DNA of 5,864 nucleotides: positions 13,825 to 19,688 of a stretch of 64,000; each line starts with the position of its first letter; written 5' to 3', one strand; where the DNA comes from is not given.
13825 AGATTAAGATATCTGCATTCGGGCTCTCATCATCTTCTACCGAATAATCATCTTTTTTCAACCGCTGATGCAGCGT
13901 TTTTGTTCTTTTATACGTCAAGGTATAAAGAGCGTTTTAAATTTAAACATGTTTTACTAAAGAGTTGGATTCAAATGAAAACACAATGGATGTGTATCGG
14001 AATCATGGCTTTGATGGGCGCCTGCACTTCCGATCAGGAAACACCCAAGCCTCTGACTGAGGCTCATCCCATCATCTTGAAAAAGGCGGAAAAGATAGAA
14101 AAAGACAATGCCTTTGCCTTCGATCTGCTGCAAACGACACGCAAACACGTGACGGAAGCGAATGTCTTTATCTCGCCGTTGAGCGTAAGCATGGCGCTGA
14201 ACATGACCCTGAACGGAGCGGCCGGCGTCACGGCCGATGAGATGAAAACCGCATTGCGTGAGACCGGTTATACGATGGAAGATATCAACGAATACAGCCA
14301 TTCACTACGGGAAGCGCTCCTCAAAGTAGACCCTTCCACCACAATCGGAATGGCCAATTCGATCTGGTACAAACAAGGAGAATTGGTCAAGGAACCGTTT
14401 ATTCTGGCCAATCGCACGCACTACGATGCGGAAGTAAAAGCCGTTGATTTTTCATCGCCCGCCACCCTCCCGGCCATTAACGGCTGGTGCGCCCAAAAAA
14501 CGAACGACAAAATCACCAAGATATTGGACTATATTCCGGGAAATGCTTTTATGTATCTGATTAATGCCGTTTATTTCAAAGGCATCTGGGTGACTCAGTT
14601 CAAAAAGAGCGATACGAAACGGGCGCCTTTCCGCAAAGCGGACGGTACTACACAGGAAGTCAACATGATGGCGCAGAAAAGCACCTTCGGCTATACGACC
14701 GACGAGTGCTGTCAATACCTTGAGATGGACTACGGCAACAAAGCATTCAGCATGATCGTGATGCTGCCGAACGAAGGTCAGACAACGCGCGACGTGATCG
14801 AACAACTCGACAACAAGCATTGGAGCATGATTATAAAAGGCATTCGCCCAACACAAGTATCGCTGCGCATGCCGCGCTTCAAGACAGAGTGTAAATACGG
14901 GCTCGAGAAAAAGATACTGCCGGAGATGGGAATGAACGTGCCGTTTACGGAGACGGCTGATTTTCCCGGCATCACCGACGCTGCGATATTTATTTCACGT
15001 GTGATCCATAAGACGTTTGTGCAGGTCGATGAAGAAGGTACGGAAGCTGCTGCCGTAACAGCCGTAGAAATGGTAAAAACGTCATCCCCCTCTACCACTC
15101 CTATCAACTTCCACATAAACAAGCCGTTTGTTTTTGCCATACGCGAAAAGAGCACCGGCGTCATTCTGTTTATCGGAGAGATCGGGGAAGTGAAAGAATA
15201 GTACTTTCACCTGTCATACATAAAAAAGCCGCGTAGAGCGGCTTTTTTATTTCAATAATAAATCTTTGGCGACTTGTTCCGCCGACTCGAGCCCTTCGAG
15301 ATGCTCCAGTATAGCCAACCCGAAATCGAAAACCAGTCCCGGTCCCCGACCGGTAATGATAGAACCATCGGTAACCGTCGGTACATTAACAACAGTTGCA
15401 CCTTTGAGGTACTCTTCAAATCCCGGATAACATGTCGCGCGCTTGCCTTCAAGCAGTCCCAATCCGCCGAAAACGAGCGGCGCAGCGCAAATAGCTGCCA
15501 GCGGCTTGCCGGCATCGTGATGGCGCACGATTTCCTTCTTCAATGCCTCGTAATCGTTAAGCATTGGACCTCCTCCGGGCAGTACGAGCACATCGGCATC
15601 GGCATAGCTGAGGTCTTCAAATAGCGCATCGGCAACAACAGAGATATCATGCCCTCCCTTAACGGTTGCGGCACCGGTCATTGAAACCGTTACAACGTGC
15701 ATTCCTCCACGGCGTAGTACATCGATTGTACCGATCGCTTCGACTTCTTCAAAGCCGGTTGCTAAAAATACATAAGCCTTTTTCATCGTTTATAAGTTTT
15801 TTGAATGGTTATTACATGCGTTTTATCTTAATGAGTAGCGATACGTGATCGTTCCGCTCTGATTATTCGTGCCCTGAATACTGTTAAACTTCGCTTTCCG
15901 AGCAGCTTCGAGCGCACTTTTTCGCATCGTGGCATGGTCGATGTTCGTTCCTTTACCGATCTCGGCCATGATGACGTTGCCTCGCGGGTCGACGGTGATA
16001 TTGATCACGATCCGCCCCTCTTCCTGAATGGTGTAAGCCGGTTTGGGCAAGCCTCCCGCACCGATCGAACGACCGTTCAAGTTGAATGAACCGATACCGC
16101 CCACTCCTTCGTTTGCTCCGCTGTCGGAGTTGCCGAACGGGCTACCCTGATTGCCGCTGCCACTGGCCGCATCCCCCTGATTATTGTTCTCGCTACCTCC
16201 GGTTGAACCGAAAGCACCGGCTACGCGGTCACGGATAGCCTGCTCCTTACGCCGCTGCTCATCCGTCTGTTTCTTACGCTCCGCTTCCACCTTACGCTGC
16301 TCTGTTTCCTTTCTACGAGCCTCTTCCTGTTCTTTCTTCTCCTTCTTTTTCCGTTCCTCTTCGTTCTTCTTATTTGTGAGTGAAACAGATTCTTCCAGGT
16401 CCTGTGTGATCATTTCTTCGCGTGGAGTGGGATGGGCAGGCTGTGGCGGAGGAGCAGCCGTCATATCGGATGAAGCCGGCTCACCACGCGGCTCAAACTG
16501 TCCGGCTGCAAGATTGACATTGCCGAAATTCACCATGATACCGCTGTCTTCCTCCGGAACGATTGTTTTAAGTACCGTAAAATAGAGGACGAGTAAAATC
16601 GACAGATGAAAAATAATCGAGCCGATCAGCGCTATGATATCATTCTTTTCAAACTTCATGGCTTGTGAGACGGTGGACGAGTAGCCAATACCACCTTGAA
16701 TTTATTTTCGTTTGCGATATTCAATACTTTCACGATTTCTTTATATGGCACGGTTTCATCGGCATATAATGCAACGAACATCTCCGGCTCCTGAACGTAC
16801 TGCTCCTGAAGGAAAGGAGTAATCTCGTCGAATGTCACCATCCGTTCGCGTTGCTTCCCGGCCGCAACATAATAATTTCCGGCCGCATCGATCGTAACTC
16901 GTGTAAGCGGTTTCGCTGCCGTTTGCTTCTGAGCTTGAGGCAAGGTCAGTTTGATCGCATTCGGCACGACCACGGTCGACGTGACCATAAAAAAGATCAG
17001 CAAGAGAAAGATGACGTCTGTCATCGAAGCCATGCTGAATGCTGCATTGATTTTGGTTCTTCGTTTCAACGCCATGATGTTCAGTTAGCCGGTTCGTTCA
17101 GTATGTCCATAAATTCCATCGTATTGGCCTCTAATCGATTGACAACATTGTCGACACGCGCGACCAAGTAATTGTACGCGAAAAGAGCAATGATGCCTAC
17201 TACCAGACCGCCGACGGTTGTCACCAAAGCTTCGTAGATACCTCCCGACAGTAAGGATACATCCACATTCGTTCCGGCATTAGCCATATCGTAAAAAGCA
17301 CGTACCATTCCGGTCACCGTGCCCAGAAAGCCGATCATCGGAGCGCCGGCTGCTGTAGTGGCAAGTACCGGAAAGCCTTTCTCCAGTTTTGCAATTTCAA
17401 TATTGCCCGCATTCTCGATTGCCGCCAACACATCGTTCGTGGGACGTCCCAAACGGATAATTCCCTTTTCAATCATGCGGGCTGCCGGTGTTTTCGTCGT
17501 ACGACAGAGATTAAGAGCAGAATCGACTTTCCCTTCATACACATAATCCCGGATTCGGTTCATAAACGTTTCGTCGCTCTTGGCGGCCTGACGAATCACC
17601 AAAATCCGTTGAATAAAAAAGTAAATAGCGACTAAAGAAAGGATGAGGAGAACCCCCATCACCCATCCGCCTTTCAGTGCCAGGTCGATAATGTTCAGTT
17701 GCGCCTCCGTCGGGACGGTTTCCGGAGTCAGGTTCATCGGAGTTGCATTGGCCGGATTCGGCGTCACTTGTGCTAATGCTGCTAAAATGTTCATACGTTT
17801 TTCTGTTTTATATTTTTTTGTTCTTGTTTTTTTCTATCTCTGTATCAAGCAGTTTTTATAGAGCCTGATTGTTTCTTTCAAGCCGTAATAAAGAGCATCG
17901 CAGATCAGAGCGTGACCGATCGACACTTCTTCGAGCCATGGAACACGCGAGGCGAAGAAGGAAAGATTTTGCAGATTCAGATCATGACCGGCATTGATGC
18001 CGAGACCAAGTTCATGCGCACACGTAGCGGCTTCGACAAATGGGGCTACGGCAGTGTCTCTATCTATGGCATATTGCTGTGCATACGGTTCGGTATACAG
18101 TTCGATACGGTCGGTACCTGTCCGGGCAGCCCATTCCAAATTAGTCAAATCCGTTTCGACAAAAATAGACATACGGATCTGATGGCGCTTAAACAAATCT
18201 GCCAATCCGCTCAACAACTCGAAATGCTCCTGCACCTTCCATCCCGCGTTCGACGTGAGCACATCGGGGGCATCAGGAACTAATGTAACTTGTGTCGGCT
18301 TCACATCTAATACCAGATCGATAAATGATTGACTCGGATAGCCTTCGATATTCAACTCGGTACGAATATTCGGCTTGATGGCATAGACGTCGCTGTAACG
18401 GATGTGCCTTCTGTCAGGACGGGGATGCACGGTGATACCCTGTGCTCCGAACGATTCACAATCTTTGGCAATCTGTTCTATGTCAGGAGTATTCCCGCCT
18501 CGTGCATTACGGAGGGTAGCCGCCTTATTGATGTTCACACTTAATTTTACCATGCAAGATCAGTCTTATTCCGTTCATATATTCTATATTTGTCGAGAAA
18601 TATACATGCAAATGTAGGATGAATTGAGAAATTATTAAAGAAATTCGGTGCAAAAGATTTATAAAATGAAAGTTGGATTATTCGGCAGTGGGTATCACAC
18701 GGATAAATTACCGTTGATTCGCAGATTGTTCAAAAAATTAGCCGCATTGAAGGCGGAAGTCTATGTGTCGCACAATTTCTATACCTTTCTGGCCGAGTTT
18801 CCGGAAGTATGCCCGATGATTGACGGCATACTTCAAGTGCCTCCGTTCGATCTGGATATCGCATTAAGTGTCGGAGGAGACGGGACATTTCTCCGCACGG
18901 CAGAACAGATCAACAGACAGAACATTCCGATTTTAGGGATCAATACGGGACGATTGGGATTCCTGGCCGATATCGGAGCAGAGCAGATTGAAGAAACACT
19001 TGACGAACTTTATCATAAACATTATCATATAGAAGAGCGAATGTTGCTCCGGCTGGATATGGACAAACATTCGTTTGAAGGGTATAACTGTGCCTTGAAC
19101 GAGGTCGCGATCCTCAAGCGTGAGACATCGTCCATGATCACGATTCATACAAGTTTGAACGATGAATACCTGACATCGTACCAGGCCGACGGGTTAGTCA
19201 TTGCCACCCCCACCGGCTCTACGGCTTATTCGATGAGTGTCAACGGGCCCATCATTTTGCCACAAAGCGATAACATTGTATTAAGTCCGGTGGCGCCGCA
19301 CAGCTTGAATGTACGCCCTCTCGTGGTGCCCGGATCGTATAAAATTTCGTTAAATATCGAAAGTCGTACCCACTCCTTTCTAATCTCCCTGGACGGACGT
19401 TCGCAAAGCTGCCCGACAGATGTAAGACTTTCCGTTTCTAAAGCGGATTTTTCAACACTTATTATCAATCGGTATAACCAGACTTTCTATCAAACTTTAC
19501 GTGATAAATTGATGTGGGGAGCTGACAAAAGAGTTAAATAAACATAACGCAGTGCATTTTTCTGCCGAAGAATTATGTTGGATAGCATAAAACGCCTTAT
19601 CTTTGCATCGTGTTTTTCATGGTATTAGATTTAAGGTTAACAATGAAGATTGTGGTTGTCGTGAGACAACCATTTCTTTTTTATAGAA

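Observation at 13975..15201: Surface-lipoprotein serpin (miropin-like) in a gut or oral Bacteroidales genome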

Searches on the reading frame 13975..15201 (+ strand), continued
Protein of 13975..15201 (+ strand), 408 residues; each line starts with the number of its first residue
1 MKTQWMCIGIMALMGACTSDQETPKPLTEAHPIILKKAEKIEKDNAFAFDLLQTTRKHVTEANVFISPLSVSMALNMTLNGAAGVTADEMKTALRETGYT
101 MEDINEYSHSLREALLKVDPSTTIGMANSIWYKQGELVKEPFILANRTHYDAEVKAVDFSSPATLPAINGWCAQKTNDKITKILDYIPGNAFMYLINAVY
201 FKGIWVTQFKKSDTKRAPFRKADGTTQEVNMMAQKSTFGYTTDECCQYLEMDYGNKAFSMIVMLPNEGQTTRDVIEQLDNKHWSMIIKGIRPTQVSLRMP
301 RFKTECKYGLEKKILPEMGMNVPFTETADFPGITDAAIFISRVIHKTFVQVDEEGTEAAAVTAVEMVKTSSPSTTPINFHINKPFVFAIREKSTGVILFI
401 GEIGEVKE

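Call 26: find_encoding_contigs(protein=window:13975-15201:+, flank=10000, max_places=8)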
Protein window:13975-15201:+ (408 aa): 24 contigs read that carry it; 8 places shown.
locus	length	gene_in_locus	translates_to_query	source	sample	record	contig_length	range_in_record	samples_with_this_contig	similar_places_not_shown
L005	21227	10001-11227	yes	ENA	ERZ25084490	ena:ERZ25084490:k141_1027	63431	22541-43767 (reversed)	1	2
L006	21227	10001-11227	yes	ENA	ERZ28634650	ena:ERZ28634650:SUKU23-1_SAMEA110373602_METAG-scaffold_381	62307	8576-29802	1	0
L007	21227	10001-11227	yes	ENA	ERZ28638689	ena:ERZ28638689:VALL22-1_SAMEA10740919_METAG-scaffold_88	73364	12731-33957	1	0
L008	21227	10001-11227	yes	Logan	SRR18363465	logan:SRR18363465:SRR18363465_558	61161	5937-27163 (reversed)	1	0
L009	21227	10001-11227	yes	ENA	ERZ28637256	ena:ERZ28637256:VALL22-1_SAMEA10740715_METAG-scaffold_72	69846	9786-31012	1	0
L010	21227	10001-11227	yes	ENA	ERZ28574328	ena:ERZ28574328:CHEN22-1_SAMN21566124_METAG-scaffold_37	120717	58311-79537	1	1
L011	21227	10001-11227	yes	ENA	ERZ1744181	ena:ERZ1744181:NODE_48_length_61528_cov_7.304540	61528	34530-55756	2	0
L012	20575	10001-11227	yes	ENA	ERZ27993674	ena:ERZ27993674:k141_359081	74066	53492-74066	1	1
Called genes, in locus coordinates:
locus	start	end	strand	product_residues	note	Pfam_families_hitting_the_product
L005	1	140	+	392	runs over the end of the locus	PF12698:ABC2_membrane_3, PF01061:ABC2_membrane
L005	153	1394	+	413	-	PF12698:ABC2_membrane_3, PF01061:ABC2_membrane (weak)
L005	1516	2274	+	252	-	PF01040:UbiA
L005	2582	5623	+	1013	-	PF13620:CarboxypepD_reg, PF13715:CarbopepD_reg_2, PF07715:Plug, PF00593:TonB_dep_Rec_b-barrel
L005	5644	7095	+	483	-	PF14322:SusD-like_3, PF07980:SusD_RagB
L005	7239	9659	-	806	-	PF02018:CBM_4_9, PF22848:ASD1_dom, PF06964:Alpha-L-AF_C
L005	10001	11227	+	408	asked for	PF00079:Serpin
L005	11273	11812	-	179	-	PF01965:DJ-1_PfpI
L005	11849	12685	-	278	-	PF03544:TonB_C (weak)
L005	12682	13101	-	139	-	PF02472:ExbD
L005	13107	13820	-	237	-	PF01618:MotA_ExbB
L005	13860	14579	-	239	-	PF03740:PdxJ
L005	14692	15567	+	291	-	PF01513:NAD_kinase, PF20143:NAD_kinase_C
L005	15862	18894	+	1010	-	PF21760:SecD_1st, PF22599:SecDF_P1_head, PF02355:SecD_SecF_C, PF03176:MMPL (weak), PF07549:Sec_GG, PF02355:SecD_SecF_C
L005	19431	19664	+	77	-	-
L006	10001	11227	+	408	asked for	PF00079:Serpin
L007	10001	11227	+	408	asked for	PF00079:Serpin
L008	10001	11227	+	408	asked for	PF00079:Serpin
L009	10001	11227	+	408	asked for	PF00079:Serpin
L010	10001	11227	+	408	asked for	PF00079:Serpin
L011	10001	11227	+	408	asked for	PF00079:Serpin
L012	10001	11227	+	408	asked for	PF00079:Serpin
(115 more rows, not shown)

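Call 34: search_protein_families(library=pfam, proteins=[L001:4811-5569:+, L001:5813-6721:+, L001:6959-8191:+, L001:8486-9769:+, L001:11256-12473:+, L001:12529-13065:-])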
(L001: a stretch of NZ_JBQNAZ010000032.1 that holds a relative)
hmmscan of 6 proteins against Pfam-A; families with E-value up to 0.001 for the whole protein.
L001:4811-5569:+ (253 aa): 1 family
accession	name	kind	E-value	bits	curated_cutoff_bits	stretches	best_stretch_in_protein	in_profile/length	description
PF22043.2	DUF6935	-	2e-28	99.9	27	1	75-242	1-156/158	Domain of unknown function (DUF6935)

L001:5813-6721:+ (303 aa): 5 families
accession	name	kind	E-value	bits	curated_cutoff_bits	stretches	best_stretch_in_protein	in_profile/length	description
PF02368.24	Big_2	-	5.7e-18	65.1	22.8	1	148-221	2-74/79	Bacterial Ig-like domain (group 2)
PF00041.27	fn3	-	2.6e-07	31.2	25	1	54-127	12-74/84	Fibronectin type III domain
PF16656.11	Pur_ac_phosph_N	-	1.2e-05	26.2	30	1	48-121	6-80/93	Purple acid Phosphatase, N-terminal domain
PF19433.5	NDNF_C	-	9.4e-05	22.3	26.5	1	93-140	126-173/175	Neuron-derived Neurotrophic Factor C-terminal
PF19910.5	DUF6383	-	0.00077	20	23.7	0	234-302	3-74/74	Domain of unknown function (DUF6383)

L001:6959-8191:+ (411 aa): 3 families
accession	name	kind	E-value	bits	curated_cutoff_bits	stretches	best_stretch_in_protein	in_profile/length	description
PF13306.12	LRR_5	-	7.5e-74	246.1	27.7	3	174-289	13-126/127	BspA type Leucine rich repeat region (6 copies)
PF13855.12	LRR_8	-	2.8e-08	33.8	27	0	229-270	13-55/61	Leucine rich repeat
PF23952.1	LRR_EndoS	-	0.00088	19.9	27.9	0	204-268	45-110/116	Endo-beta-N-acetylglucosaminidase EndoS LRR domain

L001:8486-9769:+ (428 aa): 0 families

L001:11256-12473:+ (406 aa): 1 family
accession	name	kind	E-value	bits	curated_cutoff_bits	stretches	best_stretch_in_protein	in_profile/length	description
PF00079.25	Serpin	-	2.8e-108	362.9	27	1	43-401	3-367/370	Serpin (serine protease inhibitor)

L001:12529-13065:- (179 aa): 1 family
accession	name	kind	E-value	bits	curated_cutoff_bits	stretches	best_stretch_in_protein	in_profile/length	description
PF01965.30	DJ-1_PfpI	-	4e-39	134.5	26.6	1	2-161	1-164/165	DJ-1/PfpI family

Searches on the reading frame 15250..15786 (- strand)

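Call 23: search_protein_families(library=pfam, proteins=[window:15250-15786:-])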
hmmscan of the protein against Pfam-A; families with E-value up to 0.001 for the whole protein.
window:15250-15786:- (179 aa): 1 family
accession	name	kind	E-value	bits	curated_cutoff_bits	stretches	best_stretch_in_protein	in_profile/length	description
PF01965.30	DJ-1_PfpI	-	2.3e-40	138.6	26.6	1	2-161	1-164/165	DJ-1/PfpI family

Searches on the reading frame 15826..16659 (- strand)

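Call 23: search_protein_families(library=pfam, proteins=[window:15826-16659:-])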
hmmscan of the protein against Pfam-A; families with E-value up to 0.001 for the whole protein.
window:15826-16659:- (278 aa): 1 family
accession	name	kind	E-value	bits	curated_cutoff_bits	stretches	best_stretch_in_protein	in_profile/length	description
PF03544.19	TonB_C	-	8.9e-06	26.5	24.6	1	205-276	6-78/79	Gram-negative bacterial TonB protein C-terminal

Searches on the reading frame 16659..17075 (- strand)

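Call 23: search_protein_families(library=pfam, proteins=[window:16659-17075:-])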
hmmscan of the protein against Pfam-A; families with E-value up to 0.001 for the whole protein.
window:16659-17075:- (139 aa): 1 family
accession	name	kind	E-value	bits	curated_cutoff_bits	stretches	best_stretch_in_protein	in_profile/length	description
PF02472.21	ExbD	-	7e-25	88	25.4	1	10-134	5-127/128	Biopolymer transport protein ExbD/TolR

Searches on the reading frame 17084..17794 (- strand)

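Call 23: search_protein_families(library=pfam, proteins=[window:17084-17794:-])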
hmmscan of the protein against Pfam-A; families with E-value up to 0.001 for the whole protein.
window:17084-17794:- (237 aa): 1 family
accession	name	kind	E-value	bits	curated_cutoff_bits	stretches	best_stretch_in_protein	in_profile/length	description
PF01618.21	MotA_ExbB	-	6.1e-30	104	22.9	1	101-222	3-126/127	MotA/TolQ/ExbB proton channel family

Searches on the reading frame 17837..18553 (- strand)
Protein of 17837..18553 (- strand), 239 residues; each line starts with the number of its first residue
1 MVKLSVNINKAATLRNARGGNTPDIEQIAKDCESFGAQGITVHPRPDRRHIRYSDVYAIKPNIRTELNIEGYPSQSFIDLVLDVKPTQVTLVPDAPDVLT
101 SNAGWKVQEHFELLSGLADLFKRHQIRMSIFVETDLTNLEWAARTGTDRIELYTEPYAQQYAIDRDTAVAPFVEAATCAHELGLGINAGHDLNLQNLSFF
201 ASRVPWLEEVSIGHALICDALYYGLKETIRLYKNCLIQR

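Call 23: search_protein_families(library=pfam, proteins=[window:17837-18553:-])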
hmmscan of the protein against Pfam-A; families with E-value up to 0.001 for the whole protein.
window:17837-18553:- (239 aa): 1 family
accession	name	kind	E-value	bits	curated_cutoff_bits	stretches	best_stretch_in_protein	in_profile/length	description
PF03740.19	PdxJ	-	1.4e-88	296.4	24.5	1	3-235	1-233/234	Pyridoxal phosphate biosynthesis protein PdxJ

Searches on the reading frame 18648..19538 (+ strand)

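Call 23: search_protein_families(library=pfam, proteins=[window:18648-19538:+])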
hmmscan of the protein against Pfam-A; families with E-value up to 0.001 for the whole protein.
window:18648-19538:+ (297 aa): 2 families
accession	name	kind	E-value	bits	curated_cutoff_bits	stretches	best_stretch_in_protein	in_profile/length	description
PF20143.4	NAD_kinase_C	-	2.5e-29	102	23.7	1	150-273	1-124/126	ATP-NAD kinase C-terminal domain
PF01513.26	NAD_kinase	-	3e-18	66.8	25.5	1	57-126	61-130/130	ATP-NAD kinase N-terminal domain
